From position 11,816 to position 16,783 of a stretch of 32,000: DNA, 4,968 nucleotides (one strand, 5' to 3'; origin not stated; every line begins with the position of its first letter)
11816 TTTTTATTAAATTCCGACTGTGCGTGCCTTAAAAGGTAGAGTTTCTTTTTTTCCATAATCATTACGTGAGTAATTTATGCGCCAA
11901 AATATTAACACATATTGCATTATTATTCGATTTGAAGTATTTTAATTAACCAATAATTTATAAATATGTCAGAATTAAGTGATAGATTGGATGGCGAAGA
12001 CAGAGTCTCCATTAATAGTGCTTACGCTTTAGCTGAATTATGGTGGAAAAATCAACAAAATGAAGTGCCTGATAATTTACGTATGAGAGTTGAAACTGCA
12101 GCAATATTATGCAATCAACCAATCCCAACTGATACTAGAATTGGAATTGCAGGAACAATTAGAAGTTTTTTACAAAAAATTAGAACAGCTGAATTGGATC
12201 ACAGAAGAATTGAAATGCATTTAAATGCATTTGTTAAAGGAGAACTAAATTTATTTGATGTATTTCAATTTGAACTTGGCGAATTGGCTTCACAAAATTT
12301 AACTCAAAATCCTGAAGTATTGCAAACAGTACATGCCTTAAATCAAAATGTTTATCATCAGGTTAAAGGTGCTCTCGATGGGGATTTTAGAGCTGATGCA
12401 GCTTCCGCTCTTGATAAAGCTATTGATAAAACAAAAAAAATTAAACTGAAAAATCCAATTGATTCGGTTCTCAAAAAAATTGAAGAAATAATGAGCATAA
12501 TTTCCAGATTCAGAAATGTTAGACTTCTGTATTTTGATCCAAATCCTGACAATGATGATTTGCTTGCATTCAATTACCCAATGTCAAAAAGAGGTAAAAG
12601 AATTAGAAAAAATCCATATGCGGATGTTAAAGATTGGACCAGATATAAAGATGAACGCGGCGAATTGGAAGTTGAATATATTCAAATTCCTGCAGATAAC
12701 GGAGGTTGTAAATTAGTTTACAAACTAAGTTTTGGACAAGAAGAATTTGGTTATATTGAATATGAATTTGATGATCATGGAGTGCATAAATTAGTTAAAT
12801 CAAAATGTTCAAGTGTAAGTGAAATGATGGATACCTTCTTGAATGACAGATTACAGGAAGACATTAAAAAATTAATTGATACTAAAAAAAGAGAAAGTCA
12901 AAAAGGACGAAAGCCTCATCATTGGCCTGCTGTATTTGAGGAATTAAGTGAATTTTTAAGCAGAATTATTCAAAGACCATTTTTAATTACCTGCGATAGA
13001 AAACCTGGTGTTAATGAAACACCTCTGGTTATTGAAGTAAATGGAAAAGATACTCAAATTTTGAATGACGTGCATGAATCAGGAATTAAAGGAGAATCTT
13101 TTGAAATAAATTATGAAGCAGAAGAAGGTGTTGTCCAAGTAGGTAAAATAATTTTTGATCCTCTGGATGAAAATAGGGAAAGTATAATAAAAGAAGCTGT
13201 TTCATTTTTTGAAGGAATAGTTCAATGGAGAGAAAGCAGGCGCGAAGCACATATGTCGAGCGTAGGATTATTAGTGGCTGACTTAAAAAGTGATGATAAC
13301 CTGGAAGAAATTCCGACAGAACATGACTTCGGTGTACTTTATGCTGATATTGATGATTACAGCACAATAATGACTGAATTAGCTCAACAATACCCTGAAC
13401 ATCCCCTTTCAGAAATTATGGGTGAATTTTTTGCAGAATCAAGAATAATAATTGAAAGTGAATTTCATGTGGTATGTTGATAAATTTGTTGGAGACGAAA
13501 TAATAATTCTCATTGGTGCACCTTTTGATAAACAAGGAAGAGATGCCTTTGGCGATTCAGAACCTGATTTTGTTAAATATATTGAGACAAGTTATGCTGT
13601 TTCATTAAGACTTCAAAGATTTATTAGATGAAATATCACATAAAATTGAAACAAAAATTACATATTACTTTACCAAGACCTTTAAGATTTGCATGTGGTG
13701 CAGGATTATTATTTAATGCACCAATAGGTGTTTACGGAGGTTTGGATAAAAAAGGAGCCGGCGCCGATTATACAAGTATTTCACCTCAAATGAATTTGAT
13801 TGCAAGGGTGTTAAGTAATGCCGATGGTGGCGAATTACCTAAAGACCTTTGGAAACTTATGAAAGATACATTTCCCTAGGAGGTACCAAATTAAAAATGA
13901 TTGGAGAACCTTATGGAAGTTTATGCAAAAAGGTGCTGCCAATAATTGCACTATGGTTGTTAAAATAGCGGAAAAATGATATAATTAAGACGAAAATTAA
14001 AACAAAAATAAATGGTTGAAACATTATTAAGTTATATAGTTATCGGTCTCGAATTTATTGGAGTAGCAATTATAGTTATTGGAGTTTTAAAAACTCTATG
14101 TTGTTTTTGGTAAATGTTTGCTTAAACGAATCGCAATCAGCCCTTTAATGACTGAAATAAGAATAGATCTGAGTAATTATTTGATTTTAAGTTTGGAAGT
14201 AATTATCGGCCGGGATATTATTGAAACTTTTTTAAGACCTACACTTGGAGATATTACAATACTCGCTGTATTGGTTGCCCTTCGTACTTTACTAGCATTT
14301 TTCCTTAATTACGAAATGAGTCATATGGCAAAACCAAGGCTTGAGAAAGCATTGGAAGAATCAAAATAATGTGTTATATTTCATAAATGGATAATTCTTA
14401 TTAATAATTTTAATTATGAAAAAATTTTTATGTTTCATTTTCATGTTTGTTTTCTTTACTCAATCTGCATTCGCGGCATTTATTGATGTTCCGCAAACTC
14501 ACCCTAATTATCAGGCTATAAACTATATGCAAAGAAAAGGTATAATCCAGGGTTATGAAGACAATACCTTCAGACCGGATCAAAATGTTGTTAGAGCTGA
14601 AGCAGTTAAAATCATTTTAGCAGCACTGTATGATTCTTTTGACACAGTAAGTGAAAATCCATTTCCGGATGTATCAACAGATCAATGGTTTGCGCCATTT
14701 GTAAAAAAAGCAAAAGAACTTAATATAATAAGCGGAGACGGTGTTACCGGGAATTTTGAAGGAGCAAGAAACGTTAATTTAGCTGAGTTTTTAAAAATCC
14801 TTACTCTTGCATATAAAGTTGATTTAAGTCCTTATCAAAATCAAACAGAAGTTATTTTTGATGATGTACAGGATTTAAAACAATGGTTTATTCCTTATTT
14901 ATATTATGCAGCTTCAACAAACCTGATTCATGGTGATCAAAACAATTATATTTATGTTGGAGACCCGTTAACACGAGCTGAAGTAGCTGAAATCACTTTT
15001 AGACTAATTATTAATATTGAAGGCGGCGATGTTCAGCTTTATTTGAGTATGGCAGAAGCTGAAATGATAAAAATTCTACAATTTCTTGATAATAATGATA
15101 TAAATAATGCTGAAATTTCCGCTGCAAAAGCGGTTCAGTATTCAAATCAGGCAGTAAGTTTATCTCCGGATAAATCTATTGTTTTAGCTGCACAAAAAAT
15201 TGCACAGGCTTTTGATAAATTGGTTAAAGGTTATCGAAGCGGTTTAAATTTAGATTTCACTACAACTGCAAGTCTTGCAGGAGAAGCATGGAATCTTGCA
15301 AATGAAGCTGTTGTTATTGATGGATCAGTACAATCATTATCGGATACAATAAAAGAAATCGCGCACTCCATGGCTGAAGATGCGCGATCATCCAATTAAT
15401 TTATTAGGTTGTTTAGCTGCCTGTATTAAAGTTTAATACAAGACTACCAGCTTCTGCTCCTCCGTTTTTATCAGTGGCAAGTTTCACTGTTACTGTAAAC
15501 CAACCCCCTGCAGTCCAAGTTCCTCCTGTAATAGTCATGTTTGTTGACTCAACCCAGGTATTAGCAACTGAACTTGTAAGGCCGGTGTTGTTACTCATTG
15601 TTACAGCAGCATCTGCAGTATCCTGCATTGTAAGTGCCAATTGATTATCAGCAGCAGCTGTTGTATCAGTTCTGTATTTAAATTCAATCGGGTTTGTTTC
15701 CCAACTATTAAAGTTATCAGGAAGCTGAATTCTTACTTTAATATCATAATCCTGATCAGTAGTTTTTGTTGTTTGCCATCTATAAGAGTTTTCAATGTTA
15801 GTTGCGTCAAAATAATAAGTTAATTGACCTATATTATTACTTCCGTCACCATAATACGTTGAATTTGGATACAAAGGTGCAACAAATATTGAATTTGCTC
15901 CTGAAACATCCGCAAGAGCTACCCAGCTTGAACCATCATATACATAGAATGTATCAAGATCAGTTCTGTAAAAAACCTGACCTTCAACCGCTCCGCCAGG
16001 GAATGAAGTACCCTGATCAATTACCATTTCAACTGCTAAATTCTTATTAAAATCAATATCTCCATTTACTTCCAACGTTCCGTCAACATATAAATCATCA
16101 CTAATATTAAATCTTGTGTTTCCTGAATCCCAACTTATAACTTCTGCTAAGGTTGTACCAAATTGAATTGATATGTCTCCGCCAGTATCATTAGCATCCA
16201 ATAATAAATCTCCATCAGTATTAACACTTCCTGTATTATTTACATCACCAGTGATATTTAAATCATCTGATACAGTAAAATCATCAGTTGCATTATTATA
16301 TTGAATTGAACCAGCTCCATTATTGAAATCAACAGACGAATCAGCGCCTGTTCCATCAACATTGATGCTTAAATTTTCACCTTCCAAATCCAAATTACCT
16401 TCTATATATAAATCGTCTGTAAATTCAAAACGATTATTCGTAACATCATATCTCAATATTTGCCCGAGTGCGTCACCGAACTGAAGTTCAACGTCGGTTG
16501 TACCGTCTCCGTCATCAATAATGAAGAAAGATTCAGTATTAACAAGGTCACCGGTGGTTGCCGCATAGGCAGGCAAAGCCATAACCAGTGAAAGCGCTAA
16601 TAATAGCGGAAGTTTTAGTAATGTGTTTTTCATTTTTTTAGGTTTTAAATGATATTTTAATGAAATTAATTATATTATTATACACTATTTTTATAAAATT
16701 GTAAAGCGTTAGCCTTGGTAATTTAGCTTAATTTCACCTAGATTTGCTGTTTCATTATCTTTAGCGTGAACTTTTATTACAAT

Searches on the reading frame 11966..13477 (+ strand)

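Call 9: search_protein_families(library=pfam, proteins=[window:11966-13477:+], max_evalue=0.001)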
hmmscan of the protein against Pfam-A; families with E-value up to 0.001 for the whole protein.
window:11966-13477:+ (504 aa): 0 families

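Call 64: search_protein_families(library=pfam, proteins=[window:11966-13477:+], max_evalue=1)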
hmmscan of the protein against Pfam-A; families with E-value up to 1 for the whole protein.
window:11966-13477:+ (504 aa): 2 families
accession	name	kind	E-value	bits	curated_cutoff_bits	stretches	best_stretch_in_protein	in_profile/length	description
PF20462.4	DUF6715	-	0.053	13.5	27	1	384-466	34-118/192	Domain of unknown function (DUF6715)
PF20715.2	DUF6827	-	0.061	13.5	26.9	0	248-322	26-101/158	Domain of unknown function (DUF6827)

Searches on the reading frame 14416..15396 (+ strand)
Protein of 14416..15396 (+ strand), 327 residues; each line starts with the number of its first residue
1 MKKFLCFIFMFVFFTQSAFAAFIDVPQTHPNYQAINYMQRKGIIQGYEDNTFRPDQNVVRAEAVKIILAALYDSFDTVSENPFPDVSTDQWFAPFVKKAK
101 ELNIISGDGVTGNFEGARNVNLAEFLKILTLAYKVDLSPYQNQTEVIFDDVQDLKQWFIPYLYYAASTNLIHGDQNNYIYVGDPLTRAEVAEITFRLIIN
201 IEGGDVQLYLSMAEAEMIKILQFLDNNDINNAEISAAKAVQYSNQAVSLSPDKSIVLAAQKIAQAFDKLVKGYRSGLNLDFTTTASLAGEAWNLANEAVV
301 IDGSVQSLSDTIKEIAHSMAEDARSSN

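Call 9: search_protein_families(library=pfam, proteins=[window:14416-15396:+], max_evalue=0.001)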
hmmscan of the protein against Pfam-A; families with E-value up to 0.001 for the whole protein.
window:14416-15396:+ (327 aa): 1 family
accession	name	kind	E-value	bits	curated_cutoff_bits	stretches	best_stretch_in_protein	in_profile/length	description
PF00395.25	SLH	-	1.2e-29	102.4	20.8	3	24-63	4-43/44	S-layer homology domain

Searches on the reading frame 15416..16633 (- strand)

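Call 9: search_protein_families(library=pfam, proteins=[window:15416-16633:-], max_evalue=0.001)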
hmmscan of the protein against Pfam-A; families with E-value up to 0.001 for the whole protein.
window:15416-16633:- (406 aa): 0 families

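Call 64: search_protein_families(library=pfam, proteins=[window:15416-16633:-], max_evalue=1)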
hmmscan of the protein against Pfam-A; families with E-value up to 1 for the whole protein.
window:15416-16633:- (406 aa): 3 families
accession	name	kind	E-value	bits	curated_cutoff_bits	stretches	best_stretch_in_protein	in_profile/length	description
PF00207.28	A2M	-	0.2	12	21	1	285-316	3-34/92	Alpha-2-macroglobulin family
PF04519.19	Bactofilin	-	0.22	12.2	27.9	0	129-199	5-68/98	Polymer-forming cytoskeletal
PF25564.1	DUF7933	-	0.49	10.7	26.5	1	323-392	25-98/123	Domain of unknown function (DUF7933)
